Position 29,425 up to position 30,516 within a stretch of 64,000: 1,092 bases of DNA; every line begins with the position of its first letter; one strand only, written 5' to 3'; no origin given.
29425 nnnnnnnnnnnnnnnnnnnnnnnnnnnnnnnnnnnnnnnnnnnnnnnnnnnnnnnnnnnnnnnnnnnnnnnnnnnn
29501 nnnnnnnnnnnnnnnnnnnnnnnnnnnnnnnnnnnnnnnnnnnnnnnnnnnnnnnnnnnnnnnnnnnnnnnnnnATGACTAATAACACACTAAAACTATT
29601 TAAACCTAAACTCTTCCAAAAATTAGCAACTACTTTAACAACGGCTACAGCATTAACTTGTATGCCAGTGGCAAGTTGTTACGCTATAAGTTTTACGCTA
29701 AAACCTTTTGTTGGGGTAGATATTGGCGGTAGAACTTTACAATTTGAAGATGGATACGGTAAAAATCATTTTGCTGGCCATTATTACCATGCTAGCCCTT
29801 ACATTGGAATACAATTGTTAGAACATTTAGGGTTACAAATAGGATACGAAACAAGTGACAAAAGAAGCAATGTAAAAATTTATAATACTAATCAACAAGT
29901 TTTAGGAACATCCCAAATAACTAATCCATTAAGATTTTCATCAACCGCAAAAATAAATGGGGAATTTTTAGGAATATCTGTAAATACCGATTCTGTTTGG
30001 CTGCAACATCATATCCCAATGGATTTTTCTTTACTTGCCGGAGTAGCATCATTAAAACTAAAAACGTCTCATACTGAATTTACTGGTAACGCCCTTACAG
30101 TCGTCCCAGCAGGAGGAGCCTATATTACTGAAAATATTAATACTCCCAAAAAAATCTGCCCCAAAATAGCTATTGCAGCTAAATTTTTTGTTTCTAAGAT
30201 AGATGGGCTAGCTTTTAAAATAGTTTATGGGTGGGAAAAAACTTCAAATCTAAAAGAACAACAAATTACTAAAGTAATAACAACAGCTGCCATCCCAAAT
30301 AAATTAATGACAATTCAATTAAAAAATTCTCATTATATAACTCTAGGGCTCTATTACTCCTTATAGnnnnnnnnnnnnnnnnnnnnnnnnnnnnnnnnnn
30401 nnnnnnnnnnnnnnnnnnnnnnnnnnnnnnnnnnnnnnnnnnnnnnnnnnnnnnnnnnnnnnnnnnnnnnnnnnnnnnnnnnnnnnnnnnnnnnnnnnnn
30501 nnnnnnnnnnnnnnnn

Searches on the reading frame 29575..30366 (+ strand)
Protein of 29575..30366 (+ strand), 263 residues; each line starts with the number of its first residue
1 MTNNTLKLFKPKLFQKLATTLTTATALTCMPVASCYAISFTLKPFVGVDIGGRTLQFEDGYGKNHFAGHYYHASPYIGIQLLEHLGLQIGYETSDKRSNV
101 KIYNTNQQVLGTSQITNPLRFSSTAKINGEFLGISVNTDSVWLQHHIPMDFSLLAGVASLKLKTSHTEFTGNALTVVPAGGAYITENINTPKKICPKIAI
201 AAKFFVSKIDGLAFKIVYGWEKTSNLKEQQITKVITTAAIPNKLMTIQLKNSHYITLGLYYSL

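Call 34: search_protein_families(library=pfam, proteins=[window:29575-30366:+], max_evalue=0.00001)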
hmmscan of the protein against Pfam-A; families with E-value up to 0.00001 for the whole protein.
window:29575-30366:+ (263 aa): 0 families

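Call 52: find_encoding_contigs(protein=window:29575-30366:+, flank=2500, max_places=10)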
Protein window:29575-30366:+ (263 aa): 8 contigs read that carry it; 7 places shown.
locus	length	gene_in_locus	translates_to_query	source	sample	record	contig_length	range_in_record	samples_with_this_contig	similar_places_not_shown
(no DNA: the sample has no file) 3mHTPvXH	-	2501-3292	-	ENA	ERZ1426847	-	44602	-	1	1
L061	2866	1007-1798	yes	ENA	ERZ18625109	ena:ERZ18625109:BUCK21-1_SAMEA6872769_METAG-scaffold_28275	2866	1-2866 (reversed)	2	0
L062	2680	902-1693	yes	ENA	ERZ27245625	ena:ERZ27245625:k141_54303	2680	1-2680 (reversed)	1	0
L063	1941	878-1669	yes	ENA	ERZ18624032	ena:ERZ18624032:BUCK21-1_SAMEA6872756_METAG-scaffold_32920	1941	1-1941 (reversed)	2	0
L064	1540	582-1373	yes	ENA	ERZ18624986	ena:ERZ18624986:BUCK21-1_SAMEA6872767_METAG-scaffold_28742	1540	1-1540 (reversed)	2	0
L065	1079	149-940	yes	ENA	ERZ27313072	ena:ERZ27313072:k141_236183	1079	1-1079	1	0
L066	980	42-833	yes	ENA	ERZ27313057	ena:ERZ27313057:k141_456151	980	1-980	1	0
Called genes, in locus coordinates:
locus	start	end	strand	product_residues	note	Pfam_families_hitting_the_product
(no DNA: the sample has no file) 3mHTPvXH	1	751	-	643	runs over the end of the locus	PF02518:HATPase_c (weak), PF13589:HATPase_c_3, PF00183:HSP90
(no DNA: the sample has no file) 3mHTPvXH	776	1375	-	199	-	PF21176:RecR_HhH, PF01751:Toprim, PF13662:Toprim_4, PF21175:RecR_C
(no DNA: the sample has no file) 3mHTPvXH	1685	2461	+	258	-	-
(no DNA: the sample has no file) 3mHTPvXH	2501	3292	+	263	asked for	-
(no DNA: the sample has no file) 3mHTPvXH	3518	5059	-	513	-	PF03215:Rad17 (faint), PF05496:RuvB_N (faint), PF13177:DNA_pol3_delta2, PF00004:AAA, PF13401:AAA_22 (weak), PF22608:DNAX_ATPase_lid, PF12169:DNA_pol3_gamma3, PF12170:DNA_pol3_tau_5, +2 more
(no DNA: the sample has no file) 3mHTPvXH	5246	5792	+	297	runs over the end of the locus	PF00483:NTP_transferase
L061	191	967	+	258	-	-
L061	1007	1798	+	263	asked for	-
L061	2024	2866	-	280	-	?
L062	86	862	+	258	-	-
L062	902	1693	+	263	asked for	-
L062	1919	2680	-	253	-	?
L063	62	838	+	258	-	-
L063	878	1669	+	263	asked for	-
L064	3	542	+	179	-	?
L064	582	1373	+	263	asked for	-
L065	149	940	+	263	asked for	-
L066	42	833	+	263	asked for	-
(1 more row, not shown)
